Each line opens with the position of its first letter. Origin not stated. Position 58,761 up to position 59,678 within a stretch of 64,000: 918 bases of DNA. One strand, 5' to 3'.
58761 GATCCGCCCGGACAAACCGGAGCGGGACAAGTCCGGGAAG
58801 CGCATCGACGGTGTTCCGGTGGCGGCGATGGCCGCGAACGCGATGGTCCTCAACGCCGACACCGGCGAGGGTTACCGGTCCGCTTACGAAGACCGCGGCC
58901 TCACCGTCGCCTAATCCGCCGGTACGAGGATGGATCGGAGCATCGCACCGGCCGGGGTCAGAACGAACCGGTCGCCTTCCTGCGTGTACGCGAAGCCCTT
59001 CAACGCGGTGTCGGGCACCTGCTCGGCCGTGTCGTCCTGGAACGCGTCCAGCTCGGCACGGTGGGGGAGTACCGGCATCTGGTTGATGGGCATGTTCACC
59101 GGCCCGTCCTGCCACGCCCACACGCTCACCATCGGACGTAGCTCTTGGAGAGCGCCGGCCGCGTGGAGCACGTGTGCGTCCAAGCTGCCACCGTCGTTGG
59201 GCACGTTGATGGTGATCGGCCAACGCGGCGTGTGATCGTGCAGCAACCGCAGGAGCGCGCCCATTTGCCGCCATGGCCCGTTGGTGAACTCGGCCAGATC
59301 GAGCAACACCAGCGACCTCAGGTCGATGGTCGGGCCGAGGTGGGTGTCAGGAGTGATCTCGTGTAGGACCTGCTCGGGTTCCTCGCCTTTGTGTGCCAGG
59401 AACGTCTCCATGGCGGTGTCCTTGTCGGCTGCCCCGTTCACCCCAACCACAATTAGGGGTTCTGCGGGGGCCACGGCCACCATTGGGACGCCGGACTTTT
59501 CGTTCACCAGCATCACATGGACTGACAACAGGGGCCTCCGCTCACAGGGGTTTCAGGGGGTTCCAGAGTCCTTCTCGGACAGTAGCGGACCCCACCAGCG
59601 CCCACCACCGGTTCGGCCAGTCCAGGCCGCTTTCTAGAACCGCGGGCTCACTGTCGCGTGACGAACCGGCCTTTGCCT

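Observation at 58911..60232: Two minus-strand insert genes inserted between terminase large subunit and portal, one a tandem-GntR regulator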

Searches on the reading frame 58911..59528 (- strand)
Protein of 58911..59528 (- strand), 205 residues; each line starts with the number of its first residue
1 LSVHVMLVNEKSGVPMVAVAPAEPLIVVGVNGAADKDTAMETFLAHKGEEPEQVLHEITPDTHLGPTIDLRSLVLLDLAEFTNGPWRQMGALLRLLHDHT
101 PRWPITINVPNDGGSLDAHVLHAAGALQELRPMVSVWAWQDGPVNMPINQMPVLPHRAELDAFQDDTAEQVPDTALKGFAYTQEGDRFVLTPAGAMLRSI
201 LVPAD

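Call 3: search_protein_families(library=pfam, proteins=[window:58911-59528:-], max_evalue=0.01)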
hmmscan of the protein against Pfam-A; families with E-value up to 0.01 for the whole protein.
window:58911-59528:- (205 aa): 0 families

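Call 4: search_protein_families(library=phrogs, proteins=[window:58911-59528:-], max_evalue=0.01)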
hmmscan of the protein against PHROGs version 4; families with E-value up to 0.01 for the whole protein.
window:58911-59528:- (205 aa): 0 families

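Call 10: find_homologous_proteins(query=window:58911-59528:-)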
Query window:58911-59528:- (205 aa): 2 proteins with E <= 0.001 among 499 candidates.
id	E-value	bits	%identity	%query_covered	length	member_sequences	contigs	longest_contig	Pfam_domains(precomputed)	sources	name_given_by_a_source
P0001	2.0e-129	448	100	98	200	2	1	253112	-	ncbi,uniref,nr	ncbi:hypothetical protein [Nocardiopsis sp. FR26]|uniref:hypothetical protein n=1 Tax=Nocardiopsis s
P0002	2.0e-76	274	66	98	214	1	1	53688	-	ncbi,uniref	ncbi:hypothetical protein [Nocardiopsis sp. LOL_012]|uniref:hypothetical protein n=1 Tax=Nocardiopsi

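Call 44: search_protein_families(library=ncbifam, proteins=[P0001], max_evalue=0.01)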
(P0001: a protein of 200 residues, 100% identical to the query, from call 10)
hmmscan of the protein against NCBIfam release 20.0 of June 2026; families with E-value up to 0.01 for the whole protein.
P0001 (200 aa): 0 families

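Call 45: search_protein_families(library=padloc, proteins=[P0001, P0002], max_evalue=0.01)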
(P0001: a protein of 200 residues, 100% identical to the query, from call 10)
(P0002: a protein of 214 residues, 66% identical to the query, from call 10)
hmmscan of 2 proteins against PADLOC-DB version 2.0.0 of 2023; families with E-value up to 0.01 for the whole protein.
P0001 (200 aa): 1 family
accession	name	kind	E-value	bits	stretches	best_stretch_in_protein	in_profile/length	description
PDLC01938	CARF7--CARF_RelE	-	4.1e-07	28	1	119-195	210-294/301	-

P0002 (214 aa): 1 family
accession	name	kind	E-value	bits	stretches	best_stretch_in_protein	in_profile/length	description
PDLC01938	CARF7--CARF_RelE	-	0.0074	14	1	146-207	228-295/301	-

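Call 52: predict_structure(alignment_id=A2)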
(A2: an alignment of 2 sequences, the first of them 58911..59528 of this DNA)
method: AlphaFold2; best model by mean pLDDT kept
length: 205 residues; sequences in the alignment: 2
mean_pLDDT: 50.2   pTM: 0.51
mean pLDDT of the five models: 50.2, 39.3, 38.2, 36.9, 34.4
residues with pLDDT >= 90: 0; 70-90: 23; 50-70: 78; < 50: 104
segments of 3 or more residues with pLDDT < 50: 65-67, 80-84, 111-119, 125-205
pLDDT, mean of each block of 10 residues (from residue 1): 69 57 68 63 78 64 50 58 51 63 63 47 47 45 32 31 32 29 33 33 31
secondary structure, 60 per line:
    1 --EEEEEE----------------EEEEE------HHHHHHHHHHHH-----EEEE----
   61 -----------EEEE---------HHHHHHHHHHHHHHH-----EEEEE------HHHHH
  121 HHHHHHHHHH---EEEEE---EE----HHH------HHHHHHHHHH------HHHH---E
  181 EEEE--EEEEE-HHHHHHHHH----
elements in order: E3-8 E25-29 H36-47 E53-56 E72-75 H85-99 E105-109 H116-130 E134-138 H157-166 H173-176 E180-184 E187-191 H193-201

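Call 53: search_protein_representatives(alignment_id=A2)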
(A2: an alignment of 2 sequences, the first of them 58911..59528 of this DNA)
Query: 2 sequences, 214 profile positions. Proteins with E-value up to 0.001 (for the whole library): 4; up to 1e-10: 3; up to 1e-30: 1. The best 4 are listed.
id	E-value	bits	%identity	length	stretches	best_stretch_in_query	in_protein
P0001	7.5e-122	421.3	-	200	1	10-212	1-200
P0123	2.4e-23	99.4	-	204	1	16-209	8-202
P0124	5.6e-13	65.5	-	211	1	5-208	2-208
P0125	9.1e-10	55.0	-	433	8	66-86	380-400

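Call 55: find_encoding_contigs(protein=P0123, flank=8000, max_places=2)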
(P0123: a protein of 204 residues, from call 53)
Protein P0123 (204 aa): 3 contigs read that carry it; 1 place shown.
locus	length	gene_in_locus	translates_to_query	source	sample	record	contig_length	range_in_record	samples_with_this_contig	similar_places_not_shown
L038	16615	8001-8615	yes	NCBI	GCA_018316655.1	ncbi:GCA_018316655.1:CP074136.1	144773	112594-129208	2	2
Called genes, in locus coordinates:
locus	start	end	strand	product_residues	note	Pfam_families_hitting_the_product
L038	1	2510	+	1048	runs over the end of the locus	PF02811:PHP, PF07733:DNA_pol3_alpha, PF17657:DNA_pol3_finger, PF14579:HHH_6, PF01336:tRNA_anti-codon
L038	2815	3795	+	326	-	-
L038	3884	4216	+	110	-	-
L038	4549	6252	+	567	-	-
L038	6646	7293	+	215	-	PF01726:LexA_DNA_bind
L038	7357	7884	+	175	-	-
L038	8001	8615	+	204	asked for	-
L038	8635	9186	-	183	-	-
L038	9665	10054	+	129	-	PF13384:HTH_23 (faint)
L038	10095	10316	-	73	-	-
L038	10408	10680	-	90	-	-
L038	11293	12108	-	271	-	-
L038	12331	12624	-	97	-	-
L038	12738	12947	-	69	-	-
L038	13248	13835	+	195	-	-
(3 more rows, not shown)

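Call 57: search_dna_similar(query=window:58911-59528:-, collection=plasmids, mode=protein, max_rows=15, max_evalue=0.001)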
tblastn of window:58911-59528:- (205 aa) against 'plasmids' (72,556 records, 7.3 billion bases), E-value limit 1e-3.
Records with a match: 2; places in all: 2; records where one place covers at least 80% of the query: 2.
Best place of each record, by identity: <60% 2.
By first word of the organism name: Nocardiopsis 2.
By predicted mobility (MOB-suite, as given by PLSDB): non-mobilizable 2.
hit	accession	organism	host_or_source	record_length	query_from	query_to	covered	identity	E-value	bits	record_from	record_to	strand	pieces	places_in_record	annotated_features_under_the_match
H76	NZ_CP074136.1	Nocardiopsis changdeensis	Whole organism,soil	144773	4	205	99%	38.8%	2e-21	99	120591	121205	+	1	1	hypothetical protein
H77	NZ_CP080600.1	Nocardiopsis sp. MT53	Whole organism,soil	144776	4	205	99%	38.8%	2e-21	99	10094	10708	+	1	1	hypothetical protein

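Call 58: get_annotated_region(hit=H76, flank=7000)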
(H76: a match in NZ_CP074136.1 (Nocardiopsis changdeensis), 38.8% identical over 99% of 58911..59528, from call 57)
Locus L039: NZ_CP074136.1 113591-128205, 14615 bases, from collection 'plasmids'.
description: Nocardiopsis changdeensis strain Mg02 plasmid unnamed4, complete sequence
organism: Nocardiopsis changdeensis (NCBI taxid 2831969)
taxonomy: Bacteria; Actinomycetota; Actinomycetes; Streptosporangiales; Nocardiopsaceae; Nocardiopsis; Nocardiopsis changdeensis
host: -; source: Whole organism,soil; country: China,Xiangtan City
typing (MOB-suite, as given by PLSDB): non-mobilizable
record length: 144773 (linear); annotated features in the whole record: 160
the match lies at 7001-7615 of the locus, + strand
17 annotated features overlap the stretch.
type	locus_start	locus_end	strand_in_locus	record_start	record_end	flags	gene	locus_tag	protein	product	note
CDS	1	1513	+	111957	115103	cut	-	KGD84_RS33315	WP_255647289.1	PHP domain-containing protein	-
CDS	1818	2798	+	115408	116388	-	-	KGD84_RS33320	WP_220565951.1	hypothetical protein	-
CDS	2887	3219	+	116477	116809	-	-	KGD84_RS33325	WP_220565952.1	hypothetical protein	-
CDS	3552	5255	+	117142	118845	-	-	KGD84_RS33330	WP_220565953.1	hypothetical protein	-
CDS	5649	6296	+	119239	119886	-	-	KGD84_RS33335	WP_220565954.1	hypothetical protein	-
CDS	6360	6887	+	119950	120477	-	-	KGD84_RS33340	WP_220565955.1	hypothetical protein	-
CDS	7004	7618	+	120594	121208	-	-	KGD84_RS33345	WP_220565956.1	hypothetical protein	-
CDS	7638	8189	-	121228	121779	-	-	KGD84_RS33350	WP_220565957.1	hypothetical protein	-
CDS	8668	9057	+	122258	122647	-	-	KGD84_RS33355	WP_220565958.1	hypothetical protein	-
CDS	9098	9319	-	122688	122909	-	-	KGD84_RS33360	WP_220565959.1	hypothetical protein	-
CDS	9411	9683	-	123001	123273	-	-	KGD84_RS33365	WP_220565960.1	hypothetical protein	-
CDS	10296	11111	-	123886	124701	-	-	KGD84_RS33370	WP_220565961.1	hypothetical protein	-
CDS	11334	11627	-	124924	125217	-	-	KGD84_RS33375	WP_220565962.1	hypothetical protein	-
CDS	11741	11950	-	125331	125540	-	-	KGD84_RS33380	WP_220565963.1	hypothetical protein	-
CDS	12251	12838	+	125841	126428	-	-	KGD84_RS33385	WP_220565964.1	hypothetical protein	-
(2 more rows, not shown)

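Call 59: find_encoding_contigs(protein=P0124, flank=8000, max_places=2)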
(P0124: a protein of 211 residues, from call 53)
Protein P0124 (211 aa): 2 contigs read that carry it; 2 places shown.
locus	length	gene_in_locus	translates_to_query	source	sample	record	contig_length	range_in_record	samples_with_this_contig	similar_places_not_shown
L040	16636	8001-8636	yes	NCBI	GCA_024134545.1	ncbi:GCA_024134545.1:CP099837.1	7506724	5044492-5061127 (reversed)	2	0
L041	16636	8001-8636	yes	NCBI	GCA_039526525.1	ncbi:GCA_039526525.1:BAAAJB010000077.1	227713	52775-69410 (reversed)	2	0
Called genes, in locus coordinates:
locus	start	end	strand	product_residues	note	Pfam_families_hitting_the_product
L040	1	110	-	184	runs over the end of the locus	-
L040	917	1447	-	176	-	PF05443:ROS_MUCR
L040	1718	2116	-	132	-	-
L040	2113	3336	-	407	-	PF00239:Resolvase (weak), PF07508:Recombinase (weak)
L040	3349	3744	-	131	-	PF08965:Aca2_YdiL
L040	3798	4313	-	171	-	-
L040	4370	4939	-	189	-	-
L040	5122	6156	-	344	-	PF00144:Beta-lactamase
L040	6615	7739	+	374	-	-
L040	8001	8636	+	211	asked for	-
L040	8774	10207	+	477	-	PF13546:DDE_5, PF01609:DDE_Tnp_1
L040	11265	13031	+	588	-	-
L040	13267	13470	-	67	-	-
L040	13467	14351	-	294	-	PF03372:Exo_endo_phos (weak)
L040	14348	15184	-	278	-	-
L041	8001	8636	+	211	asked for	-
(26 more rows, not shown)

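Call 60: search_solved_structures(query=A3, max_evalue=10)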
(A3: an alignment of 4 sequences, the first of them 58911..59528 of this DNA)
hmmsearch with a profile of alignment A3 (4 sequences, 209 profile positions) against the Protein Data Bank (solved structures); distinct sequences matched with E-value up to 10: 2.
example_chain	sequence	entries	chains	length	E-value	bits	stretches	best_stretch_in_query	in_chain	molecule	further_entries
7osv_A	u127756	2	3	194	0.051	16.5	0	71-93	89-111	DeNovoTIM6-SB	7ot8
6z2i_A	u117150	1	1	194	0.092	15.7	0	72-93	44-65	de novo designed TIM barrel DeNovoTIM6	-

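Call 61: search_protein_families(library=pfam, alignment_id=A3, max_evalue=10)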
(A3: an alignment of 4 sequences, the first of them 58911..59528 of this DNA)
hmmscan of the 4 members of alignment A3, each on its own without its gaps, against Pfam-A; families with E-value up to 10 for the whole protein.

A. member 1, window:58911-59528:- (205 aa): 0 families

B. families by the number of members that match (of 4 scanned): 0 families

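Call 67: predict_structure(alignment_id=A3)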
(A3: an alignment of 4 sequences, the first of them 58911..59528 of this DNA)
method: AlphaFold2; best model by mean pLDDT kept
length: 205 residues; sequences in the alignment: 4
mean_pLDDT: 80.5   pTM: 0.82
mean pLDDT of the five models: 80.5, 77.7, 66.0, 59.9, 48.6
residues with pLDDT >= 90: 47; 70-90: 117; 50-70: 39; < 50: 2
segments of 3 or more residues with pLDDT < 50: none
pLDDT, mean of each block of 10 residues (from residue 1): 82 64 80 67 83 78 64 59 85 88 86 74 87 82 79 80 93 92 95 92 77
secondary structure, 60 per line:
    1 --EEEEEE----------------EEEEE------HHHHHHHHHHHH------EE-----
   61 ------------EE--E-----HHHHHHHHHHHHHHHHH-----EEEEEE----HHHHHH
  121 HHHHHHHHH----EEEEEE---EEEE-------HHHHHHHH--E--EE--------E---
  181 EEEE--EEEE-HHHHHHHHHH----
elements in order: E3-8 E25-29 H36-47 H83-99 E105-110 H115-129 E134-139 E143-146 H154-161 E181-184 E187-190 H192-201

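Call 76: fold_search(model_id=the predicted structure, library=pdb)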
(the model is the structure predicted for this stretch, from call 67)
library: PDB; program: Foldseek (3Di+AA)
matches with E <= 10: 576; with E <= 0.001: 0
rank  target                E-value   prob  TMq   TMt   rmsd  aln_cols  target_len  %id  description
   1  5fsh_B                4.5e-02  0.97  0.47  0.23   6.5       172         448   14  Crystal structure of Thermus thermophilus Csm6 (released 2016-01-27)
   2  8jbc_A                4.5e-02  0.90  0.43  0.21   8.2       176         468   15  Crystal Structure of the Csm6 K137A mutant from Thermus thermophilus HB8 in its apo form (released 2023-12-13)
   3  8jbc_B                5.8e-02  0.96  0.47  0.23   6.2       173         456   13  Crystal Structure of the Csm6 K137A mutant from Thermus thermophilus HB8 in its apo form (released 2023-12-13)
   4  8jbb_A                6.5e-02  0.95  0.48  0.23   5.3       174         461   13  Crystal Structure of the Csm6 from Thermus thermophilus HB8 in complex with A2>p (released 2023-12-13)
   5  8jbb_B                6.5e-02  0.95  0.47  0.23   5.3       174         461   13  Crystal Structure of the Csm6 from Thermus thermophilus HB8 in complex with A2>p (released 2023-12-13)
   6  5fsh_A                9.5e-02  0.92  0.47  0.23   5.3       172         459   13  Crystal structure of Thermus thermophilus Csm6 (released 2016-01-27)
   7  3f1l_A                1.6e-01  0.33  0.26  0.23   4.9       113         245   15  The 0.95 A structure of an oxidoreductase, yciK from E.coli (released 2008-11-18)
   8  5vwa                  1.6e-01  0.25  0.30  0.22   7.6       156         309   11  Y316F mutant of corn root ferredoxin:NADP+ reductase (released 2017-08-23)
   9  3gy0                  1.7e-01  0.21  0.24  0.21   5.7       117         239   16  Crystal structure of putatitve short chain dehydrogenase FROM SHIGELLA FLEXNERI 2A STR. 301 complexed with NADP (released 2009-04-14)
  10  3lo8                  1.9e-01  0.28  0.31  0.23   7.5       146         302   10  Crystal Structure of The Oxidized Form of Ferredoxin:NADP+ Reductase From Maize Root at 1.05 Angstroms (released 2010-03-16)
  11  3k9w                  1.9e-01  0.14  0.28  0.33  14.7       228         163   10  Crystal structure of phosphopantetheine adenylyltransferase from Burkholderia pseudomallei with hydrolyzed 3'-dephospho  (released 2009-11-03)
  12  3gz4_B                2.1e-01  0.21  0.25  0.22   5.5       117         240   16  Crystal structure of putative short chain dehydrogenase FROM ESCHERICHIA COLI CFT073 complexed with NADPH (released 2009-04-14)
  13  8srk_A                2.3e-01  0.12  0.30  0.08  13.4       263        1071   14  Cryo-EM structure of TRPM2 chanzyme (without NUDT9-H domain) in the presence of Ca and ADP-ribose (released 2024-05-15)
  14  2i71_A                2.9e-01  0.25  0.40  0.26   9.8       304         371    8  Crystal structure of a Conserved Protein of Unknown Function from Sulfolobus solfataricus P2 (released 2006-10-03)
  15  7xmh                  3.3e-01  0.09  0.22  0.19  10.8       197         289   11  Crystal structure of a rice class IIIb chitinase, Oschib2 (released 2023-05-03)
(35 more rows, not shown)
